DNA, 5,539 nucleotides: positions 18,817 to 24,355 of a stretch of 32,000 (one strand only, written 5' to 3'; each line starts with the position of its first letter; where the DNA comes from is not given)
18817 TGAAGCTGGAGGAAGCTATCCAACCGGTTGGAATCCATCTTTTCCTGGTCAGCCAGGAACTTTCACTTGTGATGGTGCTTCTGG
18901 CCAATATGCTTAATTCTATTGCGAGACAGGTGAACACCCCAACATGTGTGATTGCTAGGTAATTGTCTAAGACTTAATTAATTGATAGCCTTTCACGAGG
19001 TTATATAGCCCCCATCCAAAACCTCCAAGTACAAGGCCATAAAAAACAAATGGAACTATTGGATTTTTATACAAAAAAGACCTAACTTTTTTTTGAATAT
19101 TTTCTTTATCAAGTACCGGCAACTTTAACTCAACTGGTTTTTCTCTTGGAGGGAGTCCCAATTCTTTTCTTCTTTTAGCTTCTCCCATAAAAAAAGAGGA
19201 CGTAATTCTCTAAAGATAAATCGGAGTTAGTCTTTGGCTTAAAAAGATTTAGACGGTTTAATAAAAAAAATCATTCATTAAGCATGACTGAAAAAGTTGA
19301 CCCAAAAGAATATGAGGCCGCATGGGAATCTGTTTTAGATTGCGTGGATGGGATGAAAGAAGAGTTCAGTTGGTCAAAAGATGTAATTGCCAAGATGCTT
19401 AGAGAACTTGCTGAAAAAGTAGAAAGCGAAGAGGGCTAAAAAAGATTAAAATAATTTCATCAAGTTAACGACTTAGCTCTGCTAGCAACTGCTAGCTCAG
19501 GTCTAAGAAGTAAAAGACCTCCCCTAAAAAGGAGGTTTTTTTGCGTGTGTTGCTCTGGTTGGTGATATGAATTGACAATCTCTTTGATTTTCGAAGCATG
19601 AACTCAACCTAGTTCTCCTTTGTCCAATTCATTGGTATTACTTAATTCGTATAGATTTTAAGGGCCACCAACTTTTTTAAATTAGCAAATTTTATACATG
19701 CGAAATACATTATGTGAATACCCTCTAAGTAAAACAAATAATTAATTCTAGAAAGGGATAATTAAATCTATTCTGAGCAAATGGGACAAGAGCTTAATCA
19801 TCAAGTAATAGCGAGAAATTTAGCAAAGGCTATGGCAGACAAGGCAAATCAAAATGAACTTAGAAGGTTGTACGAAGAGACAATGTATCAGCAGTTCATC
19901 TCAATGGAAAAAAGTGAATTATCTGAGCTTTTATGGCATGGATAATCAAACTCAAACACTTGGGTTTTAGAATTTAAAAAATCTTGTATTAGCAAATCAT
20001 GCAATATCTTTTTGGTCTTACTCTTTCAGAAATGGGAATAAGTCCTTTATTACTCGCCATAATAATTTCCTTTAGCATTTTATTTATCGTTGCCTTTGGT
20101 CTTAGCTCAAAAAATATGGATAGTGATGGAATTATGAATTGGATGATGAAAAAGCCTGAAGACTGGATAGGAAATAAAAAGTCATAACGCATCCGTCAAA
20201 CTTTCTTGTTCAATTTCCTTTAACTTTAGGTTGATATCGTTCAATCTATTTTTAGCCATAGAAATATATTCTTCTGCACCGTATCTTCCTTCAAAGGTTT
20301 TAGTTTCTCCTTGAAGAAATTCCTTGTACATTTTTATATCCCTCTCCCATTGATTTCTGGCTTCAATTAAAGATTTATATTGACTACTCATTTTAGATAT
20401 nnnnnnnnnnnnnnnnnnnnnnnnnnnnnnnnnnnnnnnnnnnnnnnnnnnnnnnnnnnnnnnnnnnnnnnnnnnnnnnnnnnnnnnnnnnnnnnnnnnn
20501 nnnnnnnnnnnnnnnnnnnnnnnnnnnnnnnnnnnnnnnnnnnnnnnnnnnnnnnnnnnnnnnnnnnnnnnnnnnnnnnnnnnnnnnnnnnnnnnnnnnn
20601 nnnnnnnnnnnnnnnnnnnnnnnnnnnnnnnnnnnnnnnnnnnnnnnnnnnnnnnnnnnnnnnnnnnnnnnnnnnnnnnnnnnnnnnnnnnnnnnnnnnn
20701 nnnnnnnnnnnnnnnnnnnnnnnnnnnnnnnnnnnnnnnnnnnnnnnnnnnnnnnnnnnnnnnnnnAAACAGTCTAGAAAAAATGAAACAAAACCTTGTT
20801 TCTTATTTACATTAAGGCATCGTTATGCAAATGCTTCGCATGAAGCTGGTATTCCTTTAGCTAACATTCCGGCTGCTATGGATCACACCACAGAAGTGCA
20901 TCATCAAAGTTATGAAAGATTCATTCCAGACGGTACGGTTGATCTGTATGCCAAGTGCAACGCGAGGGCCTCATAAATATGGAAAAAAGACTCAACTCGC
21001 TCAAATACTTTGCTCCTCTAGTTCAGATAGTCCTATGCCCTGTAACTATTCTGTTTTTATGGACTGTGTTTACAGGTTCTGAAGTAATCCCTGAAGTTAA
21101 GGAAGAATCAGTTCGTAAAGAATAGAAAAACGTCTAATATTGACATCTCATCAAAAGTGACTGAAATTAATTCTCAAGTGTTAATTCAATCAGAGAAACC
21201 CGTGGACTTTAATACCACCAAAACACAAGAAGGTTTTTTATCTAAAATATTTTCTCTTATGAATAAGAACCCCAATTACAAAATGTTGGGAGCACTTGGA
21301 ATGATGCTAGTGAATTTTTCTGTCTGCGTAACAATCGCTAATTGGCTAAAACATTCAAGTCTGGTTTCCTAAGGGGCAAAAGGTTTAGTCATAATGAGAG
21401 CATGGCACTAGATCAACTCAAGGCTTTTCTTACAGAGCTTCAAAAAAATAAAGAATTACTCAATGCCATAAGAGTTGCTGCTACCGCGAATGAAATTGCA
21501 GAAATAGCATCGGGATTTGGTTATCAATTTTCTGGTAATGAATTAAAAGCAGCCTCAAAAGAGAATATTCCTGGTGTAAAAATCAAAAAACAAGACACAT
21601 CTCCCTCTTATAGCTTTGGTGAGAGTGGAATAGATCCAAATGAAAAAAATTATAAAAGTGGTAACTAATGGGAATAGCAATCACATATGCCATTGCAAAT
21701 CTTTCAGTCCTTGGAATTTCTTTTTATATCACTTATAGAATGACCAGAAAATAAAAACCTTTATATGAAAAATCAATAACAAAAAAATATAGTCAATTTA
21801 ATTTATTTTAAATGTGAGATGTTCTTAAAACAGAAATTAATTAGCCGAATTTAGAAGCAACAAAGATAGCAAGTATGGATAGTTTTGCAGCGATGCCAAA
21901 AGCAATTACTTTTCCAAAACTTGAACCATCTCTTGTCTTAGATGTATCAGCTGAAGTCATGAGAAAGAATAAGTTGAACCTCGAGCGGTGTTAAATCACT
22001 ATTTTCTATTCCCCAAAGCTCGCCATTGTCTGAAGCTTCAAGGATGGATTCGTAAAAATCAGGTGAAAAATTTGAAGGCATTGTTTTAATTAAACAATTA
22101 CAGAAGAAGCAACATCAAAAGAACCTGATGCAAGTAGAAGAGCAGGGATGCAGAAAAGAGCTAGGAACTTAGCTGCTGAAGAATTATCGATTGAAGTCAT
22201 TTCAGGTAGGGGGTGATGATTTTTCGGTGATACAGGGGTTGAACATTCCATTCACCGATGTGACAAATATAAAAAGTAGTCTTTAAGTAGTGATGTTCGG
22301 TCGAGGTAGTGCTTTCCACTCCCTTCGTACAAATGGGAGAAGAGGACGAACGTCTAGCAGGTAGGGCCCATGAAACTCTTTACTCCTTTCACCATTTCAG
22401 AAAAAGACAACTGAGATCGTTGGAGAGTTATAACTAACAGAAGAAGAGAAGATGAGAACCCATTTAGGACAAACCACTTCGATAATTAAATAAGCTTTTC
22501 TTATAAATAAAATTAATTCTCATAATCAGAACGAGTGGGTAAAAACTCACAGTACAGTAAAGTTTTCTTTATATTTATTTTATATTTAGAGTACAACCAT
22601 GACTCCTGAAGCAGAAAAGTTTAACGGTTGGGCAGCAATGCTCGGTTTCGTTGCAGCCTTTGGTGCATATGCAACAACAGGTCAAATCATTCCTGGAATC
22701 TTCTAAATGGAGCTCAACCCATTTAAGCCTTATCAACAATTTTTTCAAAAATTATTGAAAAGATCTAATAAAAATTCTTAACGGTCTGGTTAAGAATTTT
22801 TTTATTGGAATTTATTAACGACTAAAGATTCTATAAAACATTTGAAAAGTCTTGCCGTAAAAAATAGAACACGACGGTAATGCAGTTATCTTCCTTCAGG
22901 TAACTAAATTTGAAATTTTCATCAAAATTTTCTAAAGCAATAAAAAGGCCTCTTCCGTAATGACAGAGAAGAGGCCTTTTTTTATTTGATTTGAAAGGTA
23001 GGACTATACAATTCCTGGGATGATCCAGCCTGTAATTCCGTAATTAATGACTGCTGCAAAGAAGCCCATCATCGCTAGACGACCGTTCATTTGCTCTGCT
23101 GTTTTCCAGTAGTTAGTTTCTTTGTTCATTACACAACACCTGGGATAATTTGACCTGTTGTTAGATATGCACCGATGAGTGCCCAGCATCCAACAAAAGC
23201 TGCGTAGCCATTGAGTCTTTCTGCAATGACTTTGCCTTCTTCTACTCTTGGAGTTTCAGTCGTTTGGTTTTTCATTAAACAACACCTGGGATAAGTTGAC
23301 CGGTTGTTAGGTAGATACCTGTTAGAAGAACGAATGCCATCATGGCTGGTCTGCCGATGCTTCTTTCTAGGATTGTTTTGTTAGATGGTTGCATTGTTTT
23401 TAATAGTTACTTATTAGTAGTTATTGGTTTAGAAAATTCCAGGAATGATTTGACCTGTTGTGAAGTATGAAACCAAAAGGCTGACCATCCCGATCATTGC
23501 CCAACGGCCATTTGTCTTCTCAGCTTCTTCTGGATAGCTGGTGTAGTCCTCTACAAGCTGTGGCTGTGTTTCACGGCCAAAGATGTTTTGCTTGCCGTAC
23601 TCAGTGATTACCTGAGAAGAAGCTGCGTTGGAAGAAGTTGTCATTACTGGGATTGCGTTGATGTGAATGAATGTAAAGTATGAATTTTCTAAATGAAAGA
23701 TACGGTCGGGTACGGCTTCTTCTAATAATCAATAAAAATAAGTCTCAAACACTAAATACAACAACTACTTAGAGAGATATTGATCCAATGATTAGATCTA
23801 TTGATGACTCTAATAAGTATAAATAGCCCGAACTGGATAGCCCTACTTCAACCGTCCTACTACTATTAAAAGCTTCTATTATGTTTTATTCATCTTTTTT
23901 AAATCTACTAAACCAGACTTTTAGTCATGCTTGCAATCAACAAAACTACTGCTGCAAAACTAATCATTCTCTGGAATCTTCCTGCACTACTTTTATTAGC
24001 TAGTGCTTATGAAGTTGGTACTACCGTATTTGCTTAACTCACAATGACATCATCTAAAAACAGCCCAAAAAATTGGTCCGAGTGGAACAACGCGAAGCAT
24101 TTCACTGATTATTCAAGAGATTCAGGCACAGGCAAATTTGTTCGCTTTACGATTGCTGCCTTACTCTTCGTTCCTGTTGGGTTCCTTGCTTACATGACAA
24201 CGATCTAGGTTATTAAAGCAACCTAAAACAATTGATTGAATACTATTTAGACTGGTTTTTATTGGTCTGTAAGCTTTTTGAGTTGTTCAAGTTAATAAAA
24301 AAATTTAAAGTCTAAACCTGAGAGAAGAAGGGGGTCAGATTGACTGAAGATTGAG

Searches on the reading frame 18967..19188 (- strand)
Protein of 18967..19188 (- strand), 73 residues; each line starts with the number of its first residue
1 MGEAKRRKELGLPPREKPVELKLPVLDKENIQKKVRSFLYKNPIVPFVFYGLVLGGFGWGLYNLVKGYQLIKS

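Call 46: search_protein_families(library=pfam, max_evalue=0.001, proteins=[window:18967-19188:-])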
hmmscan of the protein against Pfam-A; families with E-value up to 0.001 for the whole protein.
window:18967-19188:- (73 aa): 1 family
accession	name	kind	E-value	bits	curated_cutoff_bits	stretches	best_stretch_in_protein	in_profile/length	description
PF10999.13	DUF2839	-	1.1e-05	26.1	22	1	1-62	1-57/67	Protein of unknown function (DUF2839)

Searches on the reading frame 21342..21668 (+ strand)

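Call 46: search_protein_families(library=pfam, max_evalue=0.001, proteins=[window:21342-21668:+])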
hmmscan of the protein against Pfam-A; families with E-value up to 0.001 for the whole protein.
window:21342-21668:+ (108 aa): 1 family
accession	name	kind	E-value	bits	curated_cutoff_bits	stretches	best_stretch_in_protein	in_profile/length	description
PF07862.16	Nif11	-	6.2e-12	46.1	23.8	1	21-68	1-48/48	Nif11 domain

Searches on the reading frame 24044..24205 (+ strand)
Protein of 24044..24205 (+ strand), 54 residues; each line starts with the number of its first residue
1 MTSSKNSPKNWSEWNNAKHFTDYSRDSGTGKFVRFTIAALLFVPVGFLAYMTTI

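Call 41: search_protein_families(library=pfam, max_evalue=0.1, proteins=[window:24044-24205:+])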
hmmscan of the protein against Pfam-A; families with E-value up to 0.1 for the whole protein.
seq(54 aa): 0 families

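Call 42: search_protein_families(library=ncbifam, max_evalue=0.1, proteins=[window:24044-24205:+])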
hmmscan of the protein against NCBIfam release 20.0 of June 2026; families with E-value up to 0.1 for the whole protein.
seq(54 aa): 0 families

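Call 44: find_homologous_proteins(query=window:24044-24205:+, max_evalue=0.001)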
Query seq(54 aa) (54 aa): 49 proteins with E <= 0.001 among 49 candidates.
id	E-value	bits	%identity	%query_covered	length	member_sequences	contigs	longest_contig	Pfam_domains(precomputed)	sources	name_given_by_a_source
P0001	2.8e-28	113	96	100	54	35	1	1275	-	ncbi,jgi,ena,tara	tara:strand:- start:210 stop:374 length:165 start_codon:yes stop_codon:yes gene_type:complete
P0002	1.0e-27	111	94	98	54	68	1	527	-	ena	-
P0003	1.2e-27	111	96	100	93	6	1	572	-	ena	-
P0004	1.8e-27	111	96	100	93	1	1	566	-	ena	-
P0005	6.3e-27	109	93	100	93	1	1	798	-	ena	-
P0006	7.6e-27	109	96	100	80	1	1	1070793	-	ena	-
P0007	8.6e-27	108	94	100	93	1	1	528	-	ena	-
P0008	2.7e-26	107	94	100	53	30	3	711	-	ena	-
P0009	5.6e-26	106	90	96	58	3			-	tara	tara:strand:- start:192 stop:368 length:177 start_codon:yes stop_codon:yes gene_type:complete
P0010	8.0e-26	105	94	100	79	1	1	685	-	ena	-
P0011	9.5e-26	105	87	100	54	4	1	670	-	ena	-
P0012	1.1e-25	105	94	100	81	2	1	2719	-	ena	-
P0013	1.3e-25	105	87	100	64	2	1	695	-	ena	-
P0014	1.5e-25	105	91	100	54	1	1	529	-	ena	-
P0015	3.2e-25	103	93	100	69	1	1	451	-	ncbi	-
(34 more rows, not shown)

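Call 48: find_encoding_contigs(protein=P0002, flank=3000, max_places=10)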
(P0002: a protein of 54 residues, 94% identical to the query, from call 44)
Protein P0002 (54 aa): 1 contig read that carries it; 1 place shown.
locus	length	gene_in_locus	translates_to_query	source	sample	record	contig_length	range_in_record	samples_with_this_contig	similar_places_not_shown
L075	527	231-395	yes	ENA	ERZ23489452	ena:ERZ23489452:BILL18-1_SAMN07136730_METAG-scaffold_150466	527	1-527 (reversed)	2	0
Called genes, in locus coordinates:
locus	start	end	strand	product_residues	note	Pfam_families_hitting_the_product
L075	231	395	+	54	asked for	-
